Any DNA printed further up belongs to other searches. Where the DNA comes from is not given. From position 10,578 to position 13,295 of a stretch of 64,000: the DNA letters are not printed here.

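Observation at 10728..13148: Octaheme cytochrome c fused to HEAT-like and TPR repeats via an Asp/Ala repeat linker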

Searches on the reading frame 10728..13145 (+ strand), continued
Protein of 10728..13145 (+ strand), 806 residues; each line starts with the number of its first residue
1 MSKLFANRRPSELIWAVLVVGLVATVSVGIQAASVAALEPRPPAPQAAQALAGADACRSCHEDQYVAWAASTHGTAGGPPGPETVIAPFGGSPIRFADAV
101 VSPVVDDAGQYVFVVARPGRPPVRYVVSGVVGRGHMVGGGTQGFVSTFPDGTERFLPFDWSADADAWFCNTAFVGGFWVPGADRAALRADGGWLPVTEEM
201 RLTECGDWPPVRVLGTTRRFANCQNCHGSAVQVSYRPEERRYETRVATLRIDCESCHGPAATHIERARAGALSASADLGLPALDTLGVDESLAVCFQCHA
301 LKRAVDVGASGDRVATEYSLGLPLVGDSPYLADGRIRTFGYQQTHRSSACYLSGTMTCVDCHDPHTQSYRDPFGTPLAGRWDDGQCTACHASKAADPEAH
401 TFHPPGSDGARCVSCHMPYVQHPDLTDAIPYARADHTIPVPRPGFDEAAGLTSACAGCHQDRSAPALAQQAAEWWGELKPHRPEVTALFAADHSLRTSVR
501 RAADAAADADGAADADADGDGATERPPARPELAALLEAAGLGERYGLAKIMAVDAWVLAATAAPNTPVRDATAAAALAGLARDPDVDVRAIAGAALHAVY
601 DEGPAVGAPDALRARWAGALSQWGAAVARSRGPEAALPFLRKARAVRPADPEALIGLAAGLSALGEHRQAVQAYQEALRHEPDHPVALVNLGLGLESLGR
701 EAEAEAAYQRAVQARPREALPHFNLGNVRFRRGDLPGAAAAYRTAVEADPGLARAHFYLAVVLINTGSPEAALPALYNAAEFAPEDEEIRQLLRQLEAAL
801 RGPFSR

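Call 10: find_related_loci(query=window:10728-13145:+, collection=genome_contigs, flank=8000)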
Query window:10728-13145:+ (806 aa) in genome_contigs; peptide patterns used: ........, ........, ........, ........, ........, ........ (x = any residue, [..] = any of these).
192 stretches matched a pattern; 125 encode a relative of the query (tblastn E <= 1e-3); the best 80 are kept; 80 distinct loci.
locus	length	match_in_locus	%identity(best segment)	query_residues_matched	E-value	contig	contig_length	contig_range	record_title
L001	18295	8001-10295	79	35-803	0e+0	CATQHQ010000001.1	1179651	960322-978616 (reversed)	MAG: Longimicrobiales bacterium isolate bdafc7ec-6e0c-465c-8f66-a453459d6fe7 genome assembly, contig: contig_1, whole ge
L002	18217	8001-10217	65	45-801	0e+0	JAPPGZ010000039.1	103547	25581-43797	MAG: Gemmatimonadota bacterium isolate RHO1_bin_69 NODE_437_length_103547_cov_176.160070, whole genome shotgun sequence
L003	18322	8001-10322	62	21-801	0e+0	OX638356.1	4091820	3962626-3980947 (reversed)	MAG: Longimicrobiales bacterium isolate 11c1aa9f-90ef-4017-a54d-d6b2e11378d8 genome assembly, chromosome: 1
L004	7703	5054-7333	60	36-800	0e+0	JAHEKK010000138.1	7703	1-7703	MAG: Gemmatimonadetes bacterium isolate Ww581 NODE_36047_length_7703_cov_2.660512, whole genome shotgun sequence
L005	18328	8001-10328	64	23-802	0e+0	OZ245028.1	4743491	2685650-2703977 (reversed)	MAG: Longimicrobiales bacterium isolate f7ec7502-a679-45e5-b4be-1f74f8b9058b genome assembly, chromosome: 1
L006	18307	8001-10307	61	46-803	0e+0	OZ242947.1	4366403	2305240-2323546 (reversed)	MAG: Longimicrobiales bacterium isolate 6a20f8b5-db70-4629-8ce6-c1477a6cfa53 genome assembly, chromosome: 1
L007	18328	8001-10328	62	23-802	0e+0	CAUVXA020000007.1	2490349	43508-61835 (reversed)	MAG: Longimicrobiales bacterium isolate 5552ac82-0b67-4889-8bd1-75c19decb49e genome assembly, contig: contig_7, whole ge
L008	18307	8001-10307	61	46-803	0e+0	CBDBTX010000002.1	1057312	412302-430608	MAG: Longimicrobiales bacterium isolate 3e28c430-6e63-4a8d-95b2-bafbbb36c5d5 genome assembly, contig: contig_2, whole ge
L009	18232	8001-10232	64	45-801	0e+0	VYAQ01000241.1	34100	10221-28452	MAG: Gemmatimonadetes bacterium isolate SB0672_bin_21 NODE_193_length_34100_cov_11.754971, whole genome shotgun sequence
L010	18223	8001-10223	63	46-801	0e+0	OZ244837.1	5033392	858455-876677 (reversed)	MAG: Longimicrobiales bacterium isolate 48aeeb49-8e18-4534-9786-cea19b553b3a genome assembly, chromosome: 1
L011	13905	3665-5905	62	46-800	0e+0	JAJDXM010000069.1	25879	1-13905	MAG: Gemmatimonadetes bacterium isolate jk18x27bins.35 k141_724989, whole genome shotgun sequence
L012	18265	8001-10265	63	46-801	0e+0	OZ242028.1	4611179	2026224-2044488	MAG: Longimicrobiales bacterium isolate 4ff28408-fd68-4aab-b988-5c1bd4018f56 genome assembly, chromosome: 1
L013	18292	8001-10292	62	46-803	0e+0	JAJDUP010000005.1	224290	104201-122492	MAG: Gemmatimonadetes bacterium isolate jk18x1bzbins.83 k141_280093, whole genome shotgun sequence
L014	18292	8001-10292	62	46-803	0e+0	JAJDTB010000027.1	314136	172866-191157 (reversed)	MAG: Gemmatimonadetes bacterium isolate jk18x11bins.40 k141_416441, whole genome shotgun sequence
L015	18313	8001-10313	58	21-800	0e+0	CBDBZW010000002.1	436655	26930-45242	MAG: Longimicrobiales bacterium isolate 067ac056-e4e3-461b-9658-b762d142c107 genome assembly, contig: contig_2, whole ge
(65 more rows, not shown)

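Call 12: find_encoding_contigs(protein=window:10728-13145:+, flank=10000, max_places=3)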
Protein window:10728-13145:+ (806 aa): no gene with exactly this product is on record in the collection.

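Call 20: find_encoding_contigs(protein=P0114, flank=10000, max_places=2)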
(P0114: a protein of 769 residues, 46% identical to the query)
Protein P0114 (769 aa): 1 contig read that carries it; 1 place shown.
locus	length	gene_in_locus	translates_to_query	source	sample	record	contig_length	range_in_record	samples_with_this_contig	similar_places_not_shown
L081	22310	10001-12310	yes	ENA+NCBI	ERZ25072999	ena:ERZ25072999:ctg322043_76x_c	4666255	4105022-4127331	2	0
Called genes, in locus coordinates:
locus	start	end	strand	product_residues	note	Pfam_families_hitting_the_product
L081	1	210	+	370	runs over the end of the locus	PF00890:FAD_binding_2, PF01266:DAO, PF01494:FAD_binding_3 (faint), PF03486:HI0933_like (faint), PF07992:Pyr_redox_2 (faint), PF01593:Amino_oxidase (faint), PF13450:NAD_binding_8 (weak), PF13738:Pyr_redox_3 (faint)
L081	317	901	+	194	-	PF11138:DUF2911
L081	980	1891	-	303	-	PF13349:DUF4097 (weak)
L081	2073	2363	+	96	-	-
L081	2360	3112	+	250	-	PF03009:GDPD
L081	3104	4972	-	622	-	PF00989:PAS, PF08448:PAS_4, PF13426:PAS_9, PF00512:HisKA, PF02518:HATPase_c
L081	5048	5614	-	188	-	PF03205:MobB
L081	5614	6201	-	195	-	PF12804:NTP_transf_3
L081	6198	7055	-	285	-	PF02634:FdhD-NarQ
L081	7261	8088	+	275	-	-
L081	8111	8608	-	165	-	PF04893:Yip1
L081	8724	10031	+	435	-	PF00034:Cytochrom_C, PF13442:Cytochrome_CBB3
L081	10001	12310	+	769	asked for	PF13414:TPR_11 (weak), PF13432:TPR_16 (weak), PF14559:TPR_19 (weak), PF13424:TPR_12 (weak), PF13432:TPR_16, PF14559:TPR_19, PF00515:TPR_1 (weak), PF07719:TPR_2 (weak), +12 more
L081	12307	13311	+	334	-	PF01619:Pro_dh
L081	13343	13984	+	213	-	PF00230:MIP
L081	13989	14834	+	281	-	PF01738:DLH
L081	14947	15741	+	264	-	-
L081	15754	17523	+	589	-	PF00474:SSF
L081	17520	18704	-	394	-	PF10509:GalKase_gal_bdg, PF00288:GHMP_kinases_N, PF08544:GHMP_kinases_C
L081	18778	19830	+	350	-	PF05544:Pro_racemase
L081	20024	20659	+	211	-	-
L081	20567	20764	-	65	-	-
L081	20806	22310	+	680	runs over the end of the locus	PF07715:Plug, PF00593:TonB_dep_Rec_b-barrel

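Call 21: find_encoding_contigs(protein=P0008, flank=10000, max_places=2)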
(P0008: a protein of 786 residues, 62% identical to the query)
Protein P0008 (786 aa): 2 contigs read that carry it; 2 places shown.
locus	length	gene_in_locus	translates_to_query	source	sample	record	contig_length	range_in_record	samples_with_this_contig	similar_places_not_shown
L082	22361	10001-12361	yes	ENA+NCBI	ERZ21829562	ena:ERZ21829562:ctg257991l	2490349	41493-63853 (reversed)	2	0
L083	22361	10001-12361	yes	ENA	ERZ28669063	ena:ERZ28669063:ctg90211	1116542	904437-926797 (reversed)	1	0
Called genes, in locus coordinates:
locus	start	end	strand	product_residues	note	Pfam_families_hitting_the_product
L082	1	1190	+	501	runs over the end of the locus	PF04715:, PF00425:Chorismate_bind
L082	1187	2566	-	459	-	PF01546:Peptidase_M20, PF07687:M20_dimer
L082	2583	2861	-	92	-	-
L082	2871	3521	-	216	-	-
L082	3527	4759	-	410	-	PF00676:E1_dh, PF02775:TPP_enzyme_C (faint)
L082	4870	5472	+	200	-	-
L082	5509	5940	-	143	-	PF04238:DUF420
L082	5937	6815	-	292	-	PF02628:COX15-CtaA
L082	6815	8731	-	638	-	PF02771:Acyl-CoA_dh_N, PF02770:Acyl-CoA_dh_M, PF00441:Acyl-CoA_dh_1, PF21343:ACAD9-ACADV_C (weak)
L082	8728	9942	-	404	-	PF01734:Patatin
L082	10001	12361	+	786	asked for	PF02335:Cytochrom_C552 (faint), PF09699:Paired_CXXCH_1 (faint), PF13435:Cytochrome_C554 (faint), PF14522:Cytochrome_C7 (faint), PF14537:Cytochrom_c3_2 (faint), PF13428:TPR_14 (faint), PF13432:TPR_16, PF14559:TPR_19 (weak), +8 more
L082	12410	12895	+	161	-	-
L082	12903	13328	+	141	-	-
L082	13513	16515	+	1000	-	PF13620:CarboxypepD_reg, PF13715:CarbopepD_reg_2, PF07715:Plug, PF00593:TonB_dep_Rec_b-barrel, PF14905:OMP_b-brl_3 (weak)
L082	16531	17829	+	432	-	PF07980:SusD_RagB (weak)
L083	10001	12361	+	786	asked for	PF02335:Cytochrom_C552 (faint), PF09699:Paired_CXXCH_1 (faint), PF13435:Cytochrome_C554 (faint), PF14522:Cytochrome_C7 (faint), PF14537:Cytochrom_c3_2 (faint), PF13428:TPR_14 (faint), PF13432:TPR_16, PF14559:TPR_19 (weak), +8 more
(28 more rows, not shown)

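Call 41: predict_structure(alignment_id=A1)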
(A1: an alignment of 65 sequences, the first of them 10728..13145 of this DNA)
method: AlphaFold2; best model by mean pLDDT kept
length: 806 residues; sequences in the alignment: 65
mean_pLDDT: 81.1   pTM: 0.84
mean pLDDT of the five models: 81.1, 78.6, 78.0, 77.9, 75.7
residues with pLDDT >= 90: 367; 70-90: 261; 50-70: 94; < 50: 84
segments of 3 or more residues with pLDDT < 50: 1-48, 175-183, 308-314, 349-353, 418-421, 432-438
pLDDT, mean of each block of 10 residues (from residue 1): 38 42 42 31 38 83 87 84 92 97 98 94 95 67 92 93 91 54 62 92 90 79 59 87 87 77 89 84 74 72 57 60 86 76 65 53 65 75 70 78 81 56 64 48 83 81 93 83 92 91 85 67 79 96 91 96 78 96 94 96 78 93 93 95 96 95 98 98 94 98 98 93 98 98 95 96 98 95 94 96 66
secondary structure, 60 per line:
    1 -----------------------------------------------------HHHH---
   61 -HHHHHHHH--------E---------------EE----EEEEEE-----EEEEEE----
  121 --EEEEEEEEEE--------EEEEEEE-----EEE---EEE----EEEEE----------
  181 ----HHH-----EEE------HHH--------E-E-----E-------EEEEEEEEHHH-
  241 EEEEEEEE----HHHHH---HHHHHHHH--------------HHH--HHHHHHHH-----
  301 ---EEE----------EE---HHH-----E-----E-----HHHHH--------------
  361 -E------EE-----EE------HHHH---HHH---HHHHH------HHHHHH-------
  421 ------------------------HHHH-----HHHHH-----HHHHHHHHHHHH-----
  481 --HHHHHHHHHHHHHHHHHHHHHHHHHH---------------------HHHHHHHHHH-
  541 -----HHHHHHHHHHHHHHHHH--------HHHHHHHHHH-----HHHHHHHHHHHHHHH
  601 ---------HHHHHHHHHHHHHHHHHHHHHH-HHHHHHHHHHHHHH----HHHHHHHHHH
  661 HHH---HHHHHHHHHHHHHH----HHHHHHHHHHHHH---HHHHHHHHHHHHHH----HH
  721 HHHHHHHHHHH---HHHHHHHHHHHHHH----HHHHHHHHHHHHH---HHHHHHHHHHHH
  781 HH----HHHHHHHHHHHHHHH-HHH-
elements in order (helices of 4 or more, strands of 3 or more residues): H54-57 H62-69 E100-105 E111-116 E123-132 E141-147 E153-155 E159-161 E166-170 E193-195 E229-236 E241-248 H253-257 H261-268 H288-295 E304-306 H342-346 H384-387 H397-401 H408-413 H445-448 H454-458 H464-475 H483-508 H530-539 H546-562 H571-580 H586-600 H610-631 H633-646 H651-663 H667-680 H685-697 H701-714 H719-731 H735-748 H753-765 H769-782 H787-801

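Call 54: find_encoding_contigs(protein=P0096, flank=8000, max_places=1)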
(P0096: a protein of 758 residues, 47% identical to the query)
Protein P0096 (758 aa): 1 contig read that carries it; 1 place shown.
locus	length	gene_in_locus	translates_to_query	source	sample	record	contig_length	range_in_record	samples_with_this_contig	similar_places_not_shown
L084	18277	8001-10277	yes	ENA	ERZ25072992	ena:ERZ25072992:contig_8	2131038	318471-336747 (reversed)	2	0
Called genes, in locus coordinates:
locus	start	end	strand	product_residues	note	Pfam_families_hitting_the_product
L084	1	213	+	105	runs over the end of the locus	-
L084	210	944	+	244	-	PF03009:GDPD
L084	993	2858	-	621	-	PF00989:PAS, PF08448:PAS_4, PF13426:PAS_9, PF08447:PAS_3 (faint), PF00512:HisKA, PF02518:HATPase_c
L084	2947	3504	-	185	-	PF03205:MobB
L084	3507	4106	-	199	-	PF12804:NTP_transf_3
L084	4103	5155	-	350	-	PF02634:FdhD-NarQ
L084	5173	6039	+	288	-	-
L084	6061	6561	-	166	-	PF04893:Yip1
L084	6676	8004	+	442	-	PF00034:Cytochrom_C, PF13442:Cytochrome_CBB3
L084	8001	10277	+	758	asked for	PF02335:Cytochrom_C552 (faint), PF09699:Paired_CXXCH_1 (faint), PF14522:Cytochrome_C7 (faint), PF14537:Cytochrom_c3_2 (faint), PF22113:Mtrc-MtrF_II-IV_dom (faint), PF13435:Cytochrome_C554 (faint), PF13428:TPR_14 (faint), PF13432:TPR_16, +11 more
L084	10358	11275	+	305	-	PF01619:Pro_dh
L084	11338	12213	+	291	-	PF01738:DLH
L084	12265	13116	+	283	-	PF12804:NTP_transf_3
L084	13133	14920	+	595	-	PF00474:SSF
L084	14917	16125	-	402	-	PF10509:GalKase_gal_bdg, PF00288:GHMP_kinases_N, PF08544:GHMP_kinases_C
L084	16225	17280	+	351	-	PF05544:Pro_racemase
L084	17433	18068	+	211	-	-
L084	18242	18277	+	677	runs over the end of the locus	PF07715:Plug, PF00593:TonB_dep_Rec_b-barrel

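Call 55: find_encoding_contigs(protein=P0103, flank=8000, max_places=1)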
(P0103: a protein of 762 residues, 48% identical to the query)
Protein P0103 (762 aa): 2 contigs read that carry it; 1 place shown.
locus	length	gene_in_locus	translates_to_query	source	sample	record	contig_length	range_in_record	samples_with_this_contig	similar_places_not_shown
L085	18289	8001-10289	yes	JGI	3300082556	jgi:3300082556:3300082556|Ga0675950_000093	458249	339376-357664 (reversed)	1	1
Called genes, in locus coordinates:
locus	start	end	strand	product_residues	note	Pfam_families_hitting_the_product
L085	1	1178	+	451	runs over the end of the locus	PF00171:Aldedh, PF05893:LuxC (weak)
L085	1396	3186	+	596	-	PF02743:dCache_1, PF00672:HAMP, PF00512:HisKA, PF02518:HATPase_c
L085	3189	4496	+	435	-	PF13432:TPR_16 (faint), PF14559:TPR_19 (faint), PF07719:TPR_2 (faint), PF13371:TPR_9, PF13428:TPR_14 (faint), PF03783:CsgG (weak)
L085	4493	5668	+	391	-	-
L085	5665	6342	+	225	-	-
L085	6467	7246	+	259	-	PF18029:Glyoxalase_6 (weak), PF22677:Ble-like_N (faint), PF00903:Glyoxalase (weak), PF18029:Glyoxalase_6 (weak)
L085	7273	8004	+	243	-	PF13442:Cytochrome_CBB3, PF00034:Cytochrom_C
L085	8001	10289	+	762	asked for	PF13424:TPR_12 (weak), PF13432:TPR_16, PF14559:TPR_19 (weak), PF13371:TPR_9 (weak), PF13424:TPR_12 (weak), PF00515:TPR_1 (weak), PF13414:TPR_11, PF13432:TPR_16, +16 more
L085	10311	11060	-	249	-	PF03853:YjeF_N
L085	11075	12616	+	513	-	PF01425:Amidase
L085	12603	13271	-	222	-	PF03544:TonB_C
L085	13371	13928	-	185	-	PF04073:tRNA_edit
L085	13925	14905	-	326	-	PF12146:Hydrolase_4, PF00561:Abhydrolase_1, PF12697:Abhydrolase_6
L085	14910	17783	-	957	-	PF00326:Peptidase_S9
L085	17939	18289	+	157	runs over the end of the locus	PF00990:GGDEF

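Call 56: find_encoding_contigs(protein=P0066, flank=8000, max_places=1)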
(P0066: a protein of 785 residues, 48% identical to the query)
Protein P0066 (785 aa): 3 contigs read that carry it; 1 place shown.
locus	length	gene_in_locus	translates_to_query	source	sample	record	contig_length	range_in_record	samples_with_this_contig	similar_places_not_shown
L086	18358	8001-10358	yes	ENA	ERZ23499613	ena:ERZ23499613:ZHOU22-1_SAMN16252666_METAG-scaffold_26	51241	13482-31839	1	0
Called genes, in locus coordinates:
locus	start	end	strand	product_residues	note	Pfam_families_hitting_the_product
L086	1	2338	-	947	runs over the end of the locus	PF00675:Peptidase_M16, PF05193:Peptidase_M16_C, PF00675:Peptidase_M16, PF05193:Peptidase_M16_C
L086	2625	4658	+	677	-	PF08309:LVIVD (faint)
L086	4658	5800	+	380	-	PF10282:Lactonase (faint), PF25174:Beta-prop_THOC3 (faint), PF21783:YNCE (weak)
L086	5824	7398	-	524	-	PF00171:Aldedh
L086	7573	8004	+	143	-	PF00801:PKD (weak)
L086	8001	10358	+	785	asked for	PF02335:Cytochrom_C552 (faint), PF09699:Paired_CXXCH_1 (faint), PF13435:Cytochrome_C554 (faint), PF14522:Cytochrome_C7 (faint), PF22113:Mtrc-MtrF_II-IV_dom (faint), PF13428:TPR_14 (faint), PF13432:TPR_16, PF14559:TPR_19, +10 more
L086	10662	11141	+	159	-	-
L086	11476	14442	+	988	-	PF13620:CarboxypepD_reg, PF13715:CarbopepD_reg_2, PF07715:Plug, PF00593:TonB_dep_Rec_b-barrel, PF14905:OMP_b-brl_3 (weak)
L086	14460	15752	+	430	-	PF07980:SusD_RagB (weak)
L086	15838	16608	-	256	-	PF00034:Cytochrom_C, PF13442:Cytochrome_CBB3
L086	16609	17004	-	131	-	-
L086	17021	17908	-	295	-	PF01292:Ni_hydr_CYTB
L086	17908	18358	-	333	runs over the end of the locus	PF00941:FAD_binding_5, PF03450:CO_deh_flav_C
